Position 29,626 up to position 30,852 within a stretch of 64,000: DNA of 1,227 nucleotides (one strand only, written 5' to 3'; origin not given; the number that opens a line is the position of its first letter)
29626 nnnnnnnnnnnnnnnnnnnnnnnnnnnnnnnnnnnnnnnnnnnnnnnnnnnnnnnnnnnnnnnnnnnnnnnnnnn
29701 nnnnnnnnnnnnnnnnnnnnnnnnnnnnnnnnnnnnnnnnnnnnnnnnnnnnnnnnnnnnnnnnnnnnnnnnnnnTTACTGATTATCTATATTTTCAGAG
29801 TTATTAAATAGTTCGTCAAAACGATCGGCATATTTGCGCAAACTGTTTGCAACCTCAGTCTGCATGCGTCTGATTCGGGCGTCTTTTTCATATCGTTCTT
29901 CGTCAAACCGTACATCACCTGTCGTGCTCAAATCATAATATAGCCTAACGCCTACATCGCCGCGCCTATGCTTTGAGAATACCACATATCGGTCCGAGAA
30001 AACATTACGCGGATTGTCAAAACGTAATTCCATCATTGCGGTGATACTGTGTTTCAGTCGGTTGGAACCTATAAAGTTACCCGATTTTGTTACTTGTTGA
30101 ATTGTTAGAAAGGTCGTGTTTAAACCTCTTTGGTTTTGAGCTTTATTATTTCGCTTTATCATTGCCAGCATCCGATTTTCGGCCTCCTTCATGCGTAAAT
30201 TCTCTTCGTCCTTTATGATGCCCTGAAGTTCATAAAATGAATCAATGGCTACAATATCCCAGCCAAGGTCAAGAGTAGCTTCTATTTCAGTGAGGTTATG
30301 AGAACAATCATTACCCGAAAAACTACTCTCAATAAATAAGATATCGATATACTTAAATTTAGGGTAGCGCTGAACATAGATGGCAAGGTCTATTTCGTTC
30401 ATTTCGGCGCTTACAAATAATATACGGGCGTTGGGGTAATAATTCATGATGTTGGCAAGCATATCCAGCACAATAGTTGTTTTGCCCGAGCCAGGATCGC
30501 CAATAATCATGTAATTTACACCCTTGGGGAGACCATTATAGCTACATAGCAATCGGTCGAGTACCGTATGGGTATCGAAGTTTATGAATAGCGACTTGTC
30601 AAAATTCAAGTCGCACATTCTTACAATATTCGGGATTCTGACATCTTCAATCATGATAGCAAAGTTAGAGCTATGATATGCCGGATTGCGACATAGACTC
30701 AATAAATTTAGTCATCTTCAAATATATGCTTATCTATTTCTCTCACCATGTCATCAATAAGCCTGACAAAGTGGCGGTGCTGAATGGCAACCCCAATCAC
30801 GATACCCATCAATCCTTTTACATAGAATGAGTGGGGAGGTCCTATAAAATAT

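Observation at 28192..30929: Candidate undescribed four-gene system: 2-TM protein, RadA-like ATPase, DUF932-like protein and HKD nuclease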

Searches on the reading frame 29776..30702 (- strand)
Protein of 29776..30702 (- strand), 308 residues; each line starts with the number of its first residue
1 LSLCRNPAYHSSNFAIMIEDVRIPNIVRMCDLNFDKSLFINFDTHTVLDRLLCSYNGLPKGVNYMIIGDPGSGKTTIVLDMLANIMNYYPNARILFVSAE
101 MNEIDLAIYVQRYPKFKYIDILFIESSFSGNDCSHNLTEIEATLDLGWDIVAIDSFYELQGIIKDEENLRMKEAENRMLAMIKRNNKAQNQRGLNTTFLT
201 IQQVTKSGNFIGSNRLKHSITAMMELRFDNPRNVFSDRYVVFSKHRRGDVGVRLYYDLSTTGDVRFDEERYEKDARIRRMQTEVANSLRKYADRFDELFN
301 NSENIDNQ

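Call 3: search_protein_families(library=pfam, proteins=[window:29776-30702:-], max_evalue=0.1)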
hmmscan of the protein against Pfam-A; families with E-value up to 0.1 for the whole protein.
window:29776-30702:- (308 aa): 20 families
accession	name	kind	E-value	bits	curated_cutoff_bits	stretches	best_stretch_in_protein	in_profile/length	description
PF06745.19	ATPase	-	7e-07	29.3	26.6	1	48-246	8-206/231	KaiC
PF13481.12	AAA_25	-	2.3e-05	24.5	27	1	57-186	29-177/195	AAA domain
PF03796.21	DnaB_C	-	0.0001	22.2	27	1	53-107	11-64/255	DnaB-like helicase C terminal domain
PF01580.24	FtsK_SpoIIIE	-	0.00075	19.4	24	1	53-104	33-82/221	FtsK/SpoIIIE family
PF20720.3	nSTAND3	-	0.0015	18.7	27.2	1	65-120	21-72/155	Novel STAND NTPase 3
PF13479.12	AAA_24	-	0.002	18.5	27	1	61-163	2-80/195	AAA domain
PF13191.12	AAA_16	-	0.0022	19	32.6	1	50-127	11-87/167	AAA ATPase domain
PF04851.21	ResIII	-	0.0048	17.3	22.5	1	63-100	25-62/164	Type III restriction enzyme, res subunit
PF13555.12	AAA_29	-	0.0063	16.7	27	1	60-86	22-46/61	P-loop containing region of AAA domain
PF00154.27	RecA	-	0.0074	16.2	27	1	55-159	46-142/262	recA bacterial DNA recombination protein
PF09848.15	SLFN-g3_helicase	-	0.011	15.5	24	1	64-97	4-39/354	Schlafen group 3, DNA/RNA helicase domain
PF04665.18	Pox_A32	-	0.013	15.4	22.8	1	63-109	15-60/242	Poxvirus A32 protein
PF13086.12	AAA_11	-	0.014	15.7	27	1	64-96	20-57/257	AAA domain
PF13245.12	AAA_19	-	0.019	15.6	25.1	1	64-98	14-48/134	AAA domain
PF00005.33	ABC_tran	-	0.021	15.9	25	1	58-103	8-51/137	ABC transporter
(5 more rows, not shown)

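Call 4: search_protein_families(library=padloc, proteins=[window:29776-30702:-], max_evalue=0.1)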
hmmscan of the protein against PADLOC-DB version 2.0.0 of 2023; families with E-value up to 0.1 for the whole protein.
window:29776-30702:- (308 aa): 3 families
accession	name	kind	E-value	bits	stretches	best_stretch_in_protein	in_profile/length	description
PDLC04140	mad8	-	3.8e-08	31.2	1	57-164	23-101/314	mads_8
PDLC03920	MkoA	-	5.9e-05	19.5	1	64-98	634-668/1112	-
PDLC00104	GajB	-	0.0038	14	1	62-98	16-54/574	UrvD helicase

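Call 5: search_protein_families(library=phrogs, proteins=[window:29776-30702:-], max_evalue=0.1)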
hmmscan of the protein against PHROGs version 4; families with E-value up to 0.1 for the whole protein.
window:29776-30702:- (308 aa): 14 families
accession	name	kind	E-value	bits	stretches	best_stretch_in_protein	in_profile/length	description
phrog_19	-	DNA, RNA and nucleotide metabolism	5.2e-07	29.9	1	39-105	334-395/621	DnaB-like replicative helicase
phrog_97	-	other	8.5e-07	29.5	1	46-100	55-112/506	UvsX-like recombinase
phrog_8337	-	DNA, RNA and nucleotide metabolism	1.3e-05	25.7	1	57-102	64-109/273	DNA repair protein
phrog_239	-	DNA, RNA and nucleotide metabolism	1.7e-05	24.9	1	56-103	353-399/801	DNA primase/helicase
phrog_6891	-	other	8.1e-05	23.4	1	57-173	38-146/310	ATPase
phrog_243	-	DNA, RNA and nucleotide metabolism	0.00014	22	1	60-106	34-75/273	DnaB-like replicative helicase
phrog_124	-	DNA, RNA and nucleotide metabolism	0.0022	18.4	1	59-166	41-127/382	Sak4-like ssDNA annealing protein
phrog_3277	-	DNA, RNA and nucleotide metabolism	0.003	18.4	1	60-98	9-49/168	DnaC-like helicase loader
phrog_906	-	DNA, RNA and nucleotide metabolism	0.014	15.2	1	59-85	525-551/872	DNA polymerase/primase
phrog_50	-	DNA, RNA and nucleotide metabolism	0.016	15.3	1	55-103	363-411/570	DnaC-like helicase loader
phrog_800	-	head and packaging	0.023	14.3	1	61-95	32-60/511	terminase small subunit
phrog_38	-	head and packaging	0.044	13.4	1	46-100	291-345/760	terminase large subunit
phrog_2107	-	other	0.054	14.2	0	62-85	4-27/201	thymidylate kinase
phrog_26214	-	unknown function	0.095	12.3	0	57-224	51-201/420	-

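Call 6: search_protein_families(library=ncbifam, proteins=[window:29776-30702:-], max_evalue=0.1)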
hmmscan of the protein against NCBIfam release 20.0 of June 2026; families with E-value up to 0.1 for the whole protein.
window:29776-30702:- (308 aa): 19 families
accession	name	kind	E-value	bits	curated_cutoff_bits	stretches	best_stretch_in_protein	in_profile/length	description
TIGR00416.1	sms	equivalog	1.4e-05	24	403.05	1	46-224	81-241/454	DNA repair protein RadA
TIGR02237.1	recomb_radB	equivalog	1.7e-05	24.8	172.4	1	56-260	7-206/210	DNA repair and recombination protein RadB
TIGR03600.1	phage_DnaB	exception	0.00023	20.3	498.65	1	48-106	184-238/421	phage replicative helicase, DnaB family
TIGR00665.1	DnaB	equivalog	0.0004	19.3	385.25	1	55-107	189-240/435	replicative DNA helicase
TIGR03881.1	KaiC_arch_4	hypoth_equivalog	0.00041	20.1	247.8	1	48-259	10-167/231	KaiC domain-containing protein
NF006799.0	PRK09302.1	equivalog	0.00047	18.8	408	1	56-107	26-76/515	circadian clock protein KaiC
NF004629.0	PRK05973.1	equivalog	0.0032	16.5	156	0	61-107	64-108/237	DNA helicase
TIGR02782.1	TrbB_P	equivalog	0.0049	16.2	304.55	1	63-98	138-173/303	P-type conjugative transfer ATPase TrbB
TIGR03608.1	L_ocin_972_ABC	subfamily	0.0069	15.9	254.85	1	41-91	7-53/206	putative bacteriocin export ABC transporter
TIGR00929.1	VirB4_CagE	subfamily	0.0072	14.6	643.1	1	63-98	439-473/792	VirB4 family type IV secretion/conjugal transfer ATPase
NF006306.0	PRK08506.1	equivalog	0.0074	15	596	1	55-107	186-236/472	replicative DNA helicase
NF001624.0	PRK00411.1-2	subfamily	0.01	14.7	354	1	61-115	52-106/374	ORC1-type DNA replication protein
TIGR01447.1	recD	equivalog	0.01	14.4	310.15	1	64-91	166-193/597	exodeoxyribonuclease V subunit alpha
TIGR02858.1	spore_III_AA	equivalog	0.016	14.5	281.3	1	17-87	73-139/272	stage III sporulation protein AA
NF010469.0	PRK13894.1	subfamily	0.017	14.4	508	1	63-106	151-193/320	conjugal transfer ATPase TrbB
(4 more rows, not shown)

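Call 10: find_homologous_proteins(query=window:29776-30702:-)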
Query window:29776-30702:- (308 aa): 2039 proteins with E <= 0.001 among 2959 candidates; the best 120 are listed.
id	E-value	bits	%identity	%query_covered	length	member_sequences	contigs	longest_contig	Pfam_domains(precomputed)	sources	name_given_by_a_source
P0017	1.4e-201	686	99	100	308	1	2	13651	PF06745.20,PF13481.13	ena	-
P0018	5.9e-191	651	100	95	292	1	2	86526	PF06745.20,PF13481.13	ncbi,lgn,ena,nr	ncbi:MAG: hypothetical protein K2J42_02865 [Muribaculaceae bacterium]|nr:hypothetical protein [Murib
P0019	1.0e-190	650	100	95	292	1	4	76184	PF06745.20,PF13481.13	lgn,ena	-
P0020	2.0e-189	646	99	95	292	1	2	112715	PF06745.20,PF13481.13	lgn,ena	-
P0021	4.0e-182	622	100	91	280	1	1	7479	PF06745.20,PF13481.13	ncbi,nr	ncbi:MAG: hypothetical protein K2F80_01650 [Muribaculaceae bacterium]|nr:hypothetical protein [Murib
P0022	2.5e-174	596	90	94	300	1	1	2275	PF06745.20,PF13481.13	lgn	-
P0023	6.4e-171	585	90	95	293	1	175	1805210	PF06745.20,PF13481.13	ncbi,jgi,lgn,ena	-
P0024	7.9e-170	582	89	95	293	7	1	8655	PF06745.20,PF13481.13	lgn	-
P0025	1.6e-163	561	98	82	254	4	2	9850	PF06745.20,PF13481.13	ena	-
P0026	4.3e-162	556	84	95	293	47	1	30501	PF06745.20,PF13481.13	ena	-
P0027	4.7e-162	556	84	94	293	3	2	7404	PF06745.20,PF13481.13,PF20720.4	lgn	-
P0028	9.5e-162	555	83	94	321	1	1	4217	PF06745.20,PF13481.13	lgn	-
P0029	8.5e-160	549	86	90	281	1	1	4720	PF06745.20,PF13481.13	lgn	-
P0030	1.1e-159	548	85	92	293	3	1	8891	PF06745.20,PF13481.13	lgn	-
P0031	6.3e-159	546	84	92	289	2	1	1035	PF06745.20,PF00154.28,PF13481.13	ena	-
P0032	1.0e-158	545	85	91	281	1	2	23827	PF06745.20,PF13481.13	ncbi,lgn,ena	-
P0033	1.1e-158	545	85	91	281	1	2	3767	PF06745.20,PF13481.13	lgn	-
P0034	2.0e-158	544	85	91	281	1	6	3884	PF06745.20,PF13481.13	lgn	-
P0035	8.0e-158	542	87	90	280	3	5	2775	PF06745.20,PF13481.13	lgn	-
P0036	7.2e-156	536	83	94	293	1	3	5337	PF06745.20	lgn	-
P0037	1.5e-151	522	82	92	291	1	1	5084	PF06745.20,PF00154.28,PF13481.13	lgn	-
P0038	1.0e-150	519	82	90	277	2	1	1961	PF06745.20,PF13481.13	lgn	-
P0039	5.3e-144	497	78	90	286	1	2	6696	PF06745.20,PF13481.13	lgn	-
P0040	7.4e-144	496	78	90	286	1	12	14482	PF06745.20,PF13481.13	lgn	-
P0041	9.1e-142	490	76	92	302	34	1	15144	PF06745.20,PF13481.13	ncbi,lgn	-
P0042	1.7e-141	489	77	90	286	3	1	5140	PF06745.20,PF13481.13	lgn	-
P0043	1.3e-140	486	77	88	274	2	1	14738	PF06745.20,PF13481.13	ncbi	-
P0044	1.8e-138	479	74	90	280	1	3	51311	PF06745.20,PF03796.22,PF13481.13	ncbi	-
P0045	4.6e-138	477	75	89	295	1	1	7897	PF06745.20,PF03796.22,PF13481.13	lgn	-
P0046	6.1e-138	477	75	89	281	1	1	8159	PF06745.20,PF03796.22,PF13481.13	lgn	-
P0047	3.2e-137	475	76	88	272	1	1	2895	PF06745.20,PF13481.13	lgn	-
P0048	8.5e-137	473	74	90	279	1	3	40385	PF06745.20,PF13481.13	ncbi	-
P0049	9.3e-137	473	75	89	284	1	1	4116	PF06745.20,PF13481.13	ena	-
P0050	9.7e-137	473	74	90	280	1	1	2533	PF06745.20,PF13481.13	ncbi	-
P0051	1.1e-136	473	74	90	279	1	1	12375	PF06745.20,PF03796.22,PF13481.13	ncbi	-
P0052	1.2e-136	473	74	89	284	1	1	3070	PF06745.20,PF03796.22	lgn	-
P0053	7.8e-135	467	74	91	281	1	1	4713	PF06745.20,PF13481.13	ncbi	-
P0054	2.3e-133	462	74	89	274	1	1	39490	PF06745.20,PF13481.13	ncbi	-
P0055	1.5e-131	456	74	88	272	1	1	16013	PF06745.20,PF03796.22,PF13481.13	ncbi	-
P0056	1.5e-130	453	72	91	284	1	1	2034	PF06745.20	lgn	-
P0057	1.6e-130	453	73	90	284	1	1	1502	PF06745.20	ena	-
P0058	1.6e-130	453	72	90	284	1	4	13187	PF06745.20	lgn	-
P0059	2.5e-130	452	73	90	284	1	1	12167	PF06745.20,PF13481.13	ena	-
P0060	3.7e-130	451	73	90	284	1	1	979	PF06745.20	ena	-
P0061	5.8e-130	451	73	90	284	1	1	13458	PF06745.20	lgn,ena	-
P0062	6.1e-130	451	73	90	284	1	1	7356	PF06745.20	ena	-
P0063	8.5e-130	450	73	90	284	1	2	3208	PF06745.20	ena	-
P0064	9.3e-130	450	73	90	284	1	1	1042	PF06745.20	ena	-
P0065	1.0e-129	450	73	90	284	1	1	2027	PF10412.16,PF06745.20,PF13481.13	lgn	-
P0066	1.1e-129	450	73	90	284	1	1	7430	PF06745.20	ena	-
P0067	1.1e-129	450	72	90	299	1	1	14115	PF06745.20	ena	-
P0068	1.2e-129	450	73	90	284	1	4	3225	PF10412.16,PF06745.20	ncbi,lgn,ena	-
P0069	1.2e-129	450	73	90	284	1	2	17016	PF06745.20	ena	-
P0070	1.2e-129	450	73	90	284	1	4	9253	PF06745.20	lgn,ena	-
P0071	1.2e-129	450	73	90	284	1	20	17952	PF06745.20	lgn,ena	-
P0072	1.3e-129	450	73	90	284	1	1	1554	PF06745.20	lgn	-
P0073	1.3e-129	450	72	90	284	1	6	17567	PF06745.20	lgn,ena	-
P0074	1.4e-129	450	73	90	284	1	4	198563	PF10412.16,PF06745.20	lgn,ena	-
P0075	1.4e-129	450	71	91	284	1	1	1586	PF06745.20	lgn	-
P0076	1.5e-129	450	72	90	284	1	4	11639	PF06745.20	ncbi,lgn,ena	-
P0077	1.5e-129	449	72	90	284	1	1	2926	PF06745.20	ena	-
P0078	1.5e-129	449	72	90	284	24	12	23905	PF06745.20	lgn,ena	-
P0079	1.6e-129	449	72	90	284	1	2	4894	PF06745.20,PF13481.13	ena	-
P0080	1.7e-129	449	72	90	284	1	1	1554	PF06745.20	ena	-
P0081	1.7e-129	449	72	90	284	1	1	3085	PF06745.20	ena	-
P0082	1.8e-129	449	69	91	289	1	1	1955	PF06745.20,PF13481.13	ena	-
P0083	1.8e-129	449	70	92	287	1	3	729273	PF06745.20,PF03796.22,PF13481.13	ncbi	-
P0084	2.0e-129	449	72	90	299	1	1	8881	PF06745.20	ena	-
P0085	2.1e-129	449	72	90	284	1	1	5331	PF06745.20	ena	-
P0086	2.3e-129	449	73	90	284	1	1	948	PF06745.20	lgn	-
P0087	2.3e-129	449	73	90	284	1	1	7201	PF06745.20,PF13481.13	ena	-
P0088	2.4e-129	449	72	90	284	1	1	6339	PF06745.20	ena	-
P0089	2.5e-129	449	73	90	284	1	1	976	PF06745.20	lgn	-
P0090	2.5e-129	449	72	90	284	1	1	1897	PF06745.20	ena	-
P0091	2.6e-129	449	72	90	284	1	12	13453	PF06745.20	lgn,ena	-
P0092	2.6e-129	449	73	90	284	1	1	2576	PF06745.20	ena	-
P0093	2.7e-129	449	72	90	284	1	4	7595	PF06745.20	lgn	-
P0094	2.7e-129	449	73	90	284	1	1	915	PF06745.20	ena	-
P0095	2.8e-129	449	72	90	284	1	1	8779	PF06745.20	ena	-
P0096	2.9e-129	449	72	90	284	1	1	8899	PF06745.20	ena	-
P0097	3.0e-129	448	72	90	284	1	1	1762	PF06745.20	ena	-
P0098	3.0e-129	448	73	90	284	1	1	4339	PF06745.20,PF13481.13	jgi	-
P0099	3.2e-129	448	72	90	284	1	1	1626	PF06745.20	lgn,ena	-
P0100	3.2e-129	448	73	90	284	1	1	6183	PF06745.20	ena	-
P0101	3.3e-129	448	73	90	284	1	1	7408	PF06745.20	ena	-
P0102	3.3e-129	448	72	90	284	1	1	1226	PF06745.20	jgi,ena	jgi:predicted ATP-dependent serine protease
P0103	3.4e-129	448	72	90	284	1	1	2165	PF06745.20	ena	-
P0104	3.4e-129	448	72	90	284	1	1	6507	PF06745.20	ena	-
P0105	3.4e-129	448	72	90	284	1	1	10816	PF06745.20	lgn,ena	-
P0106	3.4e-129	448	72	90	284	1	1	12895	PF06745.20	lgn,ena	-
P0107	3.4e-129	448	72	90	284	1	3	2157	PF06745.20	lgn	-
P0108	3.5e-129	448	72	90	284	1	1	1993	PF06745.20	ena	-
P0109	3.5e-129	448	72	90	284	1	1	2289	PF06745.20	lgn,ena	-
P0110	3.6e-129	448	72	90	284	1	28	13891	PF06745.20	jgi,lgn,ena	jgi:predicted ATP-dependent serine protease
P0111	3.7e-129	448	72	90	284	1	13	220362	PF06745.20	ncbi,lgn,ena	-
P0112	3.8e-129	448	72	90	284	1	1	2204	PF06745.20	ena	-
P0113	3.8e-129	448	73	90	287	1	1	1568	PF06745.20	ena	-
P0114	3.9e-129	448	72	90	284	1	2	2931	PF06745.20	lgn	-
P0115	4.0e-129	448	72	90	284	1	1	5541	PF10412.16,PF06745.20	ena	-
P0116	4.0e-129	448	72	90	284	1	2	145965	PF06745.20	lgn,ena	-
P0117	4.4e-129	448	73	90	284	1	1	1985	PF06745.20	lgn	-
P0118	4.4e-129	448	72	90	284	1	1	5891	PF06745.20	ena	-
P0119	4.6e-129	448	73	90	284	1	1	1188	PF10412.16,PF06745.20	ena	-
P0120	4.6e-129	448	73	90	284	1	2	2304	PF06745.20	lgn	-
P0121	4.6e-129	448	72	90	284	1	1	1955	PF06745.20,PF13481.13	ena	-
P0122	4.7e-129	448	72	90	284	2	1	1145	PF06745.20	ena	-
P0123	4.8e-129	448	72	90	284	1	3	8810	PF06745.20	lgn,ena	-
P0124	4.8e-129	448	72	90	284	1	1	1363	PF06745.20,PF13481.13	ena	-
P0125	4.8e-129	448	72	90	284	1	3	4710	PF06745.20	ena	-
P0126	5.2e-129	448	72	90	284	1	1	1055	PF06745.20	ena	-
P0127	5.3e-129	448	72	90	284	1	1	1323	PF06745.20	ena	-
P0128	5.4e-129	448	73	90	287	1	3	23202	PF06745.20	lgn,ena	-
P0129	5.6e-129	448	72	90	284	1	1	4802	PF10412.16,PF06745.20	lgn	-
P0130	5.6e-129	448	72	90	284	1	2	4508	PF06745.20,PF13481.13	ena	-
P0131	5.7e-129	448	72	90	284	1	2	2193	PF06745.20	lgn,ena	-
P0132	5.9e-129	448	72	90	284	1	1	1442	PF06745.20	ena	-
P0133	6.3e-129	447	72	90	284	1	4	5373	PF06745.20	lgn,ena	-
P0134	6.5e-129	447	72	90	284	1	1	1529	PF06745.20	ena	-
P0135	6.5e-129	447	72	90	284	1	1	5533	PF10412.16,PF06745.20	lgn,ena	-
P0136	6.5e-129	447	72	90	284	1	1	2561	PF06745.20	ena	-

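Call 12: find_encoding_contigs(protein=P0111, flank=10000, max_places=6)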
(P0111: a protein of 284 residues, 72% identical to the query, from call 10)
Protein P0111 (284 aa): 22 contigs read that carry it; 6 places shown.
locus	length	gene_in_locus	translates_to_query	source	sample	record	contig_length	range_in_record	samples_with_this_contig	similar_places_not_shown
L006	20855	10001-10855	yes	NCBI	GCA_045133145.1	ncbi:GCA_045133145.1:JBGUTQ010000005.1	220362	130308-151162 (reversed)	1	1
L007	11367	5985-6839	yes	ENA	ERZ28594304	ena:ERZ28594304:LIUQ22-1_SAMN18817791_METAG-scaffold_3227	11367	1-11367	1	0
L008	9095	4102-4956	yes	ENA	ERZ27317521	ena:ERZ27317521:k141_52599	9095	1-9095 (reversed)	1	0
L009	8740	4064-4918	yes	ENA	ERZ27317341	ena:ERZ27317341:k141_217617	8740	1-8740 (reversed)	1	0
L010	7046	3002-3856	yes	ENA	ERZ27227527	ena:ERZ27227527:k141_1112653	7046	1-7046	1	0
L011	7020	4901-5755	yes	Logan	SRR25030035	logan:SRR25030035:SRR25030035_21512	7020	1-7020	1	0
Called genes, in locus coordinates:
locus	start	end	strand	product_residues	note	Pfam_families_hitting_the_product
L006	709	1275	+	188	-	PF13391:HNH_2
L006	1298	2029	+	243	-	-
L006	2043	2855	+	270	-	PF08713:DNA_alkylation (faint)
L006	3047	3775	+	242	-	-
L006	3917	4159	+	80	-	-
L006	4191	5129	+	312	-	PF13280:WYL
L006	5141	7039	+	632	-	PF03235:GmrSD_N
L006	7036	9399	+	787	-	PF03235:GmrSD_N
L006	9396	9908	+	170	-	PF13091:PLDc_2, PF00614:PLDc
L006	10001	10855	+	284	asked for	PF06745:ATPase (faint)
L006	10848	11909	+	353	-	-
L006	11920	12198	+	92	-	-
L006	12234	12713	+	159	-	-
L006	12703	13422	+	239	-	PF01580:FtsK_SpoIIIE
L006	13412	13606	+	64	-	PF09397:FtsK_gamma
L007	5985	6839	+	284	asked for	PF06745:ATPase (faint)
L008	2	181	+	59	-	?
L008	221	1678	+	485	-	PF03235:GmrSD_N, PF25202:DUF7834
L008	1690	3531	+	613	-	PF03235:GmrSD_N, PF07510:GmrSD_C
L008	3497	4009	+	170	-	PF13091:PLDc_2, PF00614:PLDc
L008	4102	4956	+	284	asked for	PF06745:ATPase (faint)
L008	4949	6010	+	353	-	-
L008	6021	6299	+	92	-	-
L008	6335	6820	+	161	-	-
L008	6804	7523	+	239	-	PF01580:FtsK_SpoIIIE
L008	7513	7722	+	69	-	PF09397:FtsK_gamma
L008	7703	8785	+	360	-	PF07733:DNA_pol3_alpha, PF17657:DNA_pol3_finger (weak)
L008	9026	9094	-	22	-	?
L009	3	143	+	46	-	?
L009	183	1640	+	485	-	PF03235:GmrSD_N, PF25202:DUF7834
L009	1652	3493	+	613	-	PF03235:GmrSD_N, PF07510:GmrSD_C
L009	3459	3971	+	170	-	PF13091:PLDc_2, PF00614:PLDc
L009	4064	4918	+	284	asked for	PF06745:ATPase (faint)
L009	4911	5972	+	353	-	-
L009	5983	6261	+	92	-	-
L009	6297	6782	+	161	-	-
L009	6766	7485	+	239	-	PF01580:FtsK_SpoIIIE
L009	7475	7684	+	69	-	PF09397:FtsK_gamma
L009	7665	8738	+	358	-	?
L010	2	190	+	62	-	?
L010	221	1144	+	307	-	PF13280:WYL, PF25583:WCX (weak)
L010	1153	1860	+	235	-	-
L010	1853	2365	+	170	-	PF13091:PLDc_2, PF00614:PLDc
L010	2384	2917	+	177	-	-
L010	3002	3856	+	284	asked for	PF06745:ATPase (faint)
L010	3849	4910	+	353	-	-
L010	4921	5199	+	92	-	-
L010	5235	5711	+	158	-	-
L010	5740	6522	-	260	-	PF00005:ABC_tran, PF02463:SMC_N (weak), PF13304:AAA_21 (faint)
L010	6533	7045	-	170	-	?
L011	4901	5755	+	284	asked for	PF06745:ATPase (faint)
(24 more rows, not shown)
